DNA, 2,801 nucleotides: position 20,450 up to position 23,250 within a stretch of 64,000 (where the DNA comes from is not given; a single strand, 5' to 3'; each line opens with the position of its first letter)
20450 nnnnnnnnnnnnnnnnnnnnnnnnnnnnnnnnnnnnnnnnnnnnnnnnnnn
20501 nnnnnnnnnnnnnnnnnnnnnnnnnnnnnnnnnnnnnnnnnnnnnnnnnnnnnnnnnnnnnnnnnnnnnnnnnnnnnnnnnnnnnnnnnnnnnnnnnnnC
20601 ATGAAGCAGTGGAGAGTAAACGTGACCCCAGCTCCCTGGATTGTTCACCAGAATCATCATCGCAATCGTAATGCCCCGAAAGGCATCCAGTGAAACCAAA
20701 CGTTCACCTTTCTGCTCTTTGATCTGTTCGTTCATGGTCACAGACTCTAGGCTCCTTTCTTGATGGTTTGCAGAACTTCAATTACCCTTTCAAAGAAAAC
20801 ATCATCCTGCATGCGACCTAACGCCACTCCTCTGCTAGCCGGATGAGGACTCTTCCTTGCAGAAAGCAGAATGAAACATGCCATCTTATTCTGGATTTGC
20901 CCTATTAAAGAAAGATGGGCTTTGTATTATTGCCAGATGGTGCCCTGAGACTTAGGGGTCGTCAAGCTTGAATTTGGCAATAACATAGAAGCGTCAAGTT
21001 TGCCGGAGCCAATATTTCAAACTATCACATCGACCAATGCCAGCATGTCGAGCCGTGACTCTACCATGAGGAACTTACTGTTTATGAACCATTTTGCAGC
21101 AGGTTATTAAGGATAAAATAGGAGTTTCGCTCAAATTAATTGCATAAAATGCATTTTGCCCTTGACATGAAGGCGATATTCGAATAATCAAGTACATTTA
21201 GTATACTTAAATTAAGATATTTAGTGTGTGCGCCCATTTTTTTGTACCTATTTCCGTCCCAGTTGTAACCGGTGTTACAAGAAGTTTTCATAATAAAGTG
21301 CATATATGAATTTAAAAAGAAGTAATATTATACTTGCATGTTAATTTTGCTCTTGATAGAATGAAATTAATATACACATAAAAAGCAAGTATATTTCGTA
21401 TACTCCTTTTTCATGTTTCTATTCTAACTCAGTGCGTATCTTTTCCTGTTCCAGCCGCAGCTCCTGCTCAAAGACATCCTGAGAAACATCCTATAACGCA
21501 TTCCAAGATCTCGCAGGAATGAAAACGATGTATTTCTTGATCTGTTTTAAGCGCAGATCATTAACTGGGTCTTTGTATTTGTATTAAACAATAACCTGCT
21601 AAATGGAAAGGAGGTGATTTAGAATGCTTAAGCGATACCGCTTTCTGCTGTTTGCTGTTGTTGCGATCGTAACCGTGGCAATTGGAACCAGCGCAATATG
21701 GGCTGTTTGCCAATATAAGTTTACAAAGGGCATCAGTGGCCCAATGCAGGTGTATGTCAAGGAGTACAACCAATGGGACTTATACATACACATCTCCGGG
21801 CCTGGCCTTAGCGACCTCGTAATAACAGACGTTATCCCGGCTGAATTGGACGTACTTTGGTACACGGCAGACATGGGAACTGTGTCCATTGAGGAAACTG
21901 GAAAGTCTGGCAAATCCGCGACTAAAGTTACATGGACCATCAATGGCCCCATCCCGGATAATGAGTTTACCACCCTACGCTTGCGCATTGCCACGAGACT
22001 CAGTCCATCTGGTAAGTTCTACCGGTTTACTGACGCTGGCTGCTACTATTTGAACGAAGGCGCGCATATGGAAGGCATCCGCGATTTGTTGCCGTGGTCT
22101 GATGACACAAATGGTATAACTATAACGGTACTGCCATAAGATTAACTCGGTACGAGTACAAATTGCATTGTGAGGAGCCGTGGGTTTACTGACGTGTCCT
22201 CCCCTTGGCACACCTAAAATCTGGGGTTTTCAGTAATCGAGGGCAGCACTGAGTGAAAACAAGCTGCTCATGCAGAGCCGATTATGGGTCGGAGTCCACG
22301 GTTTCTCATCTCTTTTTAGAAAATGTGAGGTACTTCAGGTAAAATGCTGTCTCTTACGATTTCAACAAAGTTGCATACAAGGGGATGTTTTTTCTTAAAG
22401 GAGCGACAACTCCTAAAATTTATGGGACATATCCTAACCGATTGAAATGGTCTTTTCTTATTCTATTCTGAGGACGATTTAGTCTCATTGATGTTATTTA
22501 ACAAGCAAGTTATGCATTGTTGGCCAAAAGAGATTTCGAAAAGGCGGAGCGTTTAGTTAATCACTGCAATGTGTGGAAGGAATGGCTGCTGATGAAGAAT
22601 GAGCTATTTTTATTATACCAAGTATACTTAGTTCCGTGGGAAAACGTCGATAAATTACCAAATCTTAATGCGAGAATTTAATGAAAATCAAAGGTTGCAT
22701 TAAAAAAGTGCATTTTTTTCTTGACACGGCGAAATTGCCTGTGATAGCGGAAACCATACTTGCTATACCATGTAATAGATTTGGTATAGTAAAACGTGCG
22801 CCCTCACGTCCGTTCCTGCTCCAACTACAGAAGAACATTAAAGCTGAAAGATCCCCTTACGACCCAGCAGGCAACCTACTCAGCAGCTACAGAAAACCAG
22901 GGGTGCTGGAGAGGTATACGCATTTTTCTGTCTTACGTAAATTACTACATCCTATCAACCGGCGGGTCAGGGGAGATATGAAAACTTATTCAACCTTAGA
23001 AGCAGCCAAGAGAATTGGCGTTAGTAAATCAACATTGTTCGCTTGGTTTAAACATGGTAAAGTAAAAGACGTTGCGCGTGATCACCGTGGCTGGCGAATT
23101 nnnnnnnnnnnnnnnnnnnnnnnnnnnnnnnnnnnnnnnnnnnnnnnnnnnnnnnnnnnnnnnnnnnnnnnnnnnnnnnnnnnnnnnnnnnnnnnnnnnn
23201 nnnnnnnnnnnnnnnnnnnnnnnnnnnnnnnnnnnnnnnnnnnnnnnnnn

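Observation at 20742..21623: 0.9 kb AT-rich, ORF-free divergent region with two perfect palindromes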

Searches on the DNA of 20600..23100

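Call 11: search_rna_families(source=window, start=20600, end=23100, threshold=evalue, max_evalue=5)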
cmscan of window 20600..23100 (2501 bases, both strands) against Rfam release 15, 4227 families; matches with E-value up to 5: 0.
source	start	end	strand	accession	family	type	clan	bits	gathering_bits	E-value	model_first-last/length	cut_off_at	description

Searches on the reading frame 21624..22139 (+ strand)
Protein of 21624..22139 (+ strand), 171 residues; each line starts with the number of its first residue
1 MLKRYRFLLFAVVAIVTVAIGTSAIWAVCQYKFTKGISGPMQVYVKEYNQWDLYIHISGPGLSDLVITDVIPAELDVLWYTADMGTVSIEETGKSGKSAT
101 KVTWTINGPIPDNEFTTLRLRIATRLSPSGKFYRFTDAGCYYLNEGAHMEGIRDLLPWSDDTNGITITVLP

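Call 13: search_protein_families(library=pfam, proteins=[window:21624-22139:+], max_evalue=0.01)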
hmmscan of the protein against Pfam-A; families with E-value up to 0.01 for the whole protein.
window:21624-22139:+ (171 aa): 0 families

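Call 14: find_encoding_contigs(protein=window:21624-22139:+, flank=10000, max_places=10)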
Protein window:21624-22139:+ (171 aa): 1 contig read that carries it; 1 place shown.
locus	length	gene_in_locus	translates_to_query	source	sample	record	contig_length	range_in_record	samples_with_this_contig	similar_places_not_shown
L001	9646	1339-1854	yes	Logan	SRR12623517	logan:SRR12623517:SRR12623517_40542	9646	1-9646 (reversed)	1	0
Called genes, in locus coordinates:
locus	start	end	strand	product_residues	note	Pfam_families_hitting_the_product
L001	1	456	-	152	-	?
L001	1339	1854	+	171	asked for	-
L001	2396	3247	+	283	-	PF13411:MerR_1 (weak), PF07238:PilZ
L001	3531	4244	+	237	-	PF02563:Poly_export, PF10531:SLBB, PF22461:SLBB_2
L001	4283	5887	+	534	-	PF02706:Wzz (weak), PF13807:GNVR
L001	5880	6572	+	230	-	PF10609:ParA, PF13614:AAA_31 (faint)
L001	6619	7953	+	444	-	PF00990:GGDEF (faint), PF02397:Bac_transf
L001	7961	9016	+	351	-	PF01408:GFO_IDH_MocA, PF22725:GFO_IDH_MocA_C3, PF02894:GFO_IDH_MocA_C (weak)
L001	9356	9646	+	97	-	?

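Call 20: find_homologous_proteins(query=window:21624-22139:+)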
Query window:21624-22139:+ (171 aa): 15 proteins with E <= 0.001 among 99 candidates.
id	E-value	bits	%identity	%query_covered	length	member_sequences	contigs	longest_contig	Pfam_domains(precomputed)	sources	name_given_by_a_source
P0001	1.2e-111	388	100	100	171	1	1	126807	-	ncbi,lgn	-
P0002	8.7e-74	265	73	100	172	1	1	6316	-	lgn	-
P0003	1.2e-72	261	73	100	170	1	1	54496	-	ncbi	-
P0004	9.5e-70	252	68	100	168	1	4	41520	-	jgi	jgi:hypothetical protein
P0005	4.0e-69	250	66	100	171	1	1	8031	-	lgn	-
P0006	1.8e-68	248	69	100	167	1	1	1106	-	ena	-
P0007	2.1e-64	234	65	100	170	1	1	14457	-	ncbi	-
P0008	1.1e-63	232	62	100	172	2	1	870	-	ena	-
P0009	1.3e-62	228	66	100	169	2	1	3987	-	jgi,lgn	-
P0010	6.2e-62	226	62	100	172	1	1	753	-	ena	-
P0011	8.0e-62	226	64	100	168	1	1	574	-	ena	-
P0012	3.7e-60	221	64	100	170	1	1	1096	-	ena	-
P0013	8.1e-60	219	60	100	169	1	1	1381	-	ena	-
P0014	6.2e-59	217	61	100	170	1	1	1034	-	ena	-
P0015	1.3e-50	190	56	94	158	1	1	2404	-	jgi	jgi:hypothetical protein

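Call 22: find_encoding_contigs(protein=P0003, flank=6000, max_places=3)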
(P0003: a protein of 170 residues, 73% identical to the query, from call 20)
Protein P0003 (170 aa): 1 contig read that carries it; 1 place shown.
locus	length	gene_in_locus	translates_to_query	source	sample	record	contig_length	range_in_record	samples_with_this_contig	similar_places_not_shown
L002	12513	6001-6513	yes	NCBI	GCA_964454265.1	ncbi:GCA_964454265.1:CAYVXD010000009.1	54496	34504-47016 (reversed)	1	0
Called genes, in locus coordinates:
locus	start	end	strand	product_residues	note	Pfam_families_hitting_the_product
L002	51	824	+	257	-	PF18912:DZR_2, PF00156:Pribosyltran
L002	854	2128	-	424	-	PF02403:Seryl_tRNA_N, PF00587:tRNA-synt_2b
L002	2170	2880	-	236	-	PF00075:RNase_H, PF13456:RVT_3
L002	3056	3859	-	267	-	-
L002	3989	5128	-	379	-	-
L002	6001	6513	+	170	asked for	-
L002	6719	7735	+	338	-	PF13411:MerR_1 (weak), PF07238:PilZ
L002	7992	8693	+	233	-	PF02563:Poly_export, PF10531:SLBB, PF22461:SLBB_2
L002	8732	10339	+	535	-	PF02706:Wzz, PF13807:GNVR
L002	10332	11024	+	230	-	PF10609:ParA, PF13614:AAA_31 (faint)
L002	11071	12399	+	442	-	PF02397:Bac_transf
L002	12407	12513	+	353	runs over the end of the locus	PF01408:GFO_IDH_MocA, PF02894:GFO_IDH_MocA_C, PF22725:GFO_IDH_MocA_C3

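Call 23: find_encoding_contigs(protein=P0004, flank=6000, max_places=4)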
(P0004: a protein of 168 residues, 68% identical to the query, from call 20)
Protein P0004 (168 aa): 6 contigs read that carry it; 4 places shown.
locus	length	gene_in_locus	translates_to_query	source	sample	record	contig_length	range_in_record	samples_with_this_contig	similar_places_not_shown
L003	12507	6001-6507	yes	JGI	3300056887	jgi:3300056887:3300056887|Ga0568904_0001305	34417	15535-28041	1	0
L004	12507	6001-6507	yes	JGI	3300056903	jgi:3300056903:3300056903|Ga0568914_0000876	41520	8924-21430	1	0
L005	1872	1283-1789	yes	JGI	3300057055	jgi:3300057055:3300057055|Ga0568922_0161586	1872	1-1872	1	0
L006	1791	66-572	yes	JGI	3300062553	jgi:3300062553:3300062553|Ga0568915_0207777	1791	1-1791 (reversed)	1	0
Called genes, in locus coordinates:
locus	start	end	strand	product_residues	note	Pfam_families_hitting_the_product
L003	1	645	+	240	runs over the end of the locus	PF18912:DZR_2, PF00156:Pribosyltran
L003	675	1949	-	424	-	PF02403:Seryl_tRNA_N, PF00587:tRNA-synt_2b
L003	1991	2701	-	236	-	PF00075:RNase_H, PF13456:RVT_3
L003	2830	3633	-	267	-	-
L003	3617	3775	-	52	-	-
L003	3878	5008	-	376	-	-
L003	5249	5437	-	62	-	-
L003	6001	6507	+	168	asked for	-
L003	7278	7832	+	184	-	PF13411:MerR_1 (weak), PF07238:PilZ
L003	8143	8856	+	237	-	PF02563:Poly_export, PF10531:SLBB, PF22461:SLBB_2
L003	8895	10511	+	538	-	PF13807:GNVR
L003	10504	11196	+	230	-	PF10609:ParA (weak), PF13614:AAA_31 (faint)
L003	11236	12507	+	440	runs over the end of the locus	PF02397:Bac_transf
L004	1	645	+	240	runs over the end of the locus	PF18912:DZR_2, PF00156:Pribosyltran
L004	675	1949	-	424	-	PF02403:Seryl_tRNA_N, PF00587:tRNA-synt_2b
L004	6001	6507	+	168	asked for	-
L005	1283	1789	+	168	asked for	-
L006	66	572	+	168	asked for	-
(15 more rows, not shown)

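Call 24: find_encoding_contigs(protein=P0007, flank=6000, max_places=3)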
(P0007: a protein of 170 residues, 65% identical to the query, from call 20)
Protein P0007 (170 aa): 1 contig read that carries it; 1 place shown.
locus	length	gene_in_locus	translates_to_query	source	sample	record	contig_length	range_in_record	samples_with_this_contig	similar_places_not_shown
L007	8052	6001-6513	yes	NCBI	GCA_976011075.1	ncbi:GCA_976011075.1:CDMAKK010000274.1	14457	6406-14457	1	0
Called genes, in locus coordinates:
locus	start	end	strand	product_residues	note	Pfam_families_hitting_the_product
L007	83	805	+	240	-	PF18912:DZR_2, PF00156:Pribosyltran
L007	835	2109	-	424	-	PF02403:Seryl_tRNA_N, PF00587:tRNA-synt_2b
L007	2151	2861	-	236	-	PF00075:RNase_H, PF13456:RVT_3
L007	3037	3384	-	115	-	-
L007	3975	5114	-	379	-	-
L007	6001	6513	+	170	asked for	-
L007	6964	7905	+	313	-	PF13411:MerR_1 (weak), PF07238:PilZ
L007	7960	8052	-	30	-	?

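Call 25: find_encoding_contigs(protein=P0005, flank=6000, max_places=3)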
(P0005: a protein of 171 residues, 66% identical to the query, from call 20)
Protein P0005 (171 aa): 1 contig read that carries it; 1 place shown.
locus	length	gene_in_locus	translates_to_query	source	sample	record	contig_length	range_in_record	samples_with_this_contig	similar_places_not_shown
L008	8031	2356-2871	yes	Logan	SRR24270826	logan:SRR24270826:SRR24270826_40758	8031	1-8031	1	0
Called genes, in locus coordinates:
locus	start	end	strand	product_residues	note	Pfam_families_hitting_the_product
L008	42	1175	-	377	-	-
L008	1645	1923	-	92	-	-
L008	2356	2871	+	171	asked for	-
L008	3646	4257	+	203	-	PF13411:MerR_1 (weak), PF07238:PilZ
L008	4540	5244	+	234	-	PF02563:Poly_export, PF22461:SLBB_2, PF10531:SLBB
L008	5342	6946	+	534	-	PF02706:Wzz (weak), PF13807:GNVR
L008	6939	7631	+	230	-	PF10609:ParA (weak), PF13614:AAA_31 (faint)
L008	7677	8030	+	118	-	?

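Call 26: find_encoding_contigs(protein=P0002, flank=6000, max_places=3)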
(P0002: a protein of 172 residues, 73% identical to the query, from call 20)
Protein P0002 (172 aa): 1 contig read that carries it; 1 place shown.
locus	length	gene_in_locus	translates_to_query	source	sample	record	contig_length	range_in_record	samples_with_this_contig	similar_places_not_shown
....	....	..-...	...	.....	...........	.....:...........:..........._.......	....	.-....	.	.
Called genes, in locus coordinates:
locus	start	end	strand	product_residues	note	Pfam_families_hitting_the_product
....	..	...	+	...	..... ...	-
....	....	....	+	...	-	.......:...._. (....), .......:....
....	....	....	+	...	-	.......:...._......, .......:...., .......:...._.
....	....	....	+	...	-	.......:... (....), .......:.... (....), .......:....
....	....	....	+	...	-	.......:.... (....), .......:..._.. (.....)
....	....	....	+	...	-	?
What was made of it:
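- On H-NS-type silenced AT-rich island: The locus is syntenic in all relatives (calls 22-26).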

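Call 37: find_encoding_contigs(protein=P0009, flank=4000, max_places=3)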
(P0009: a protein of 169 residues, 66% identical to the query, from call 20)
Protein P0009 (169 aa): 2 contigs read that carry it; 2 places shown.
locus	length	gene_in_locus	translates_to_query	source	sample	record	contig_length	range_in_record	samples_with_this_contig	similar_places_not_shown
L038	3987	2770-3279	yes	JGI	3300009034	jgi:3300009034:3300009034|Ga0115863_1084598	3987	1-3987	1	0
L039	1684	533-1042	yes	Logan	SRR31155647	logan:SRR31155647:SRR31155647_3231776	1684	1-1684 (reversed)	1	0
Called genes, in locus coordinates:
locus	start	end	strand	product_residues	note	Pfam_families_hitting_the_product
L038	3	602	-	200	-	?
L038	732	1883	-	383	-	-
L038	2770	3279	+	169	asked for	-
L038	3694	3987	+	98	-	?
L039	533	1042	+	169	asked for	-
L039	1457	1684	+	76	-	?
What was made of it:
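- The gap of 0.87-1.18 kb is kept in all related loci (calls 22-26, 37).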

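Call 38: find_encoding_contigs(protein=P0015, flank=4000, max_places=3)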
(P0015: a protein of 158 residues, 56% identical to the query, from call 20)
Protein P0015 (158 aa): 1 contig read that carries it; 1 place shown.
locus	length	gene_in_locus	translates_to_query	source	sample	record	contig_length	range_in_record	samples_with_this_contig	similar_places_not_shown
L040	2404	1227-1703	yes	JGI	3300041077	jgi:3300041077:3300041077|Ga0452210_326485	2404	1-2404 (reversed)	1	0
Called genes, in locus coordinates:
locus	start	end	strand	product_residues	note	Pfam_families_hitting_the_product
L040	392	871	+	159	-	-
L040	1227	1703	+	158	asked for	-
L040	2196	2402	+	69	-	?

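Call 86: find_encoding_contigs(protein=P0001, flank=1000, max_places=3)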
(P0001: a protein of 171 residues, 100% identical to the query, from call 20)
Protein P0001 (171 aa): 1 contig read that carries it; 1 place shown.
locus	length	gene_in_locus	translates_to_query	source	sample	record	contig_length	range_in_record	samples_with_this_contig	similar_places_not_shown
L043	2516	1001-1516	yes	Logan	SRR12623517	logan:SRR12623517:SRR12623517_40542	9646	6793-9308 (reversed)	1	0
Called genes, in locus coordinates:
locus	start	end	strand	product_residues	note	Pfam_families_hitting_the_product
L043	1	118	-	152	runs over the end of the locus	?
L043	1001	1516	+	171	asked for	-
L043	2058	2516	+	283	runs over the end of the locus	PF13411:MerR_1 (weak), PF07238:PilZ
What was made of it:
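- Tried and rejected: The look-up returned only a 9.6-kb Logan contig (calls 14, 86).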
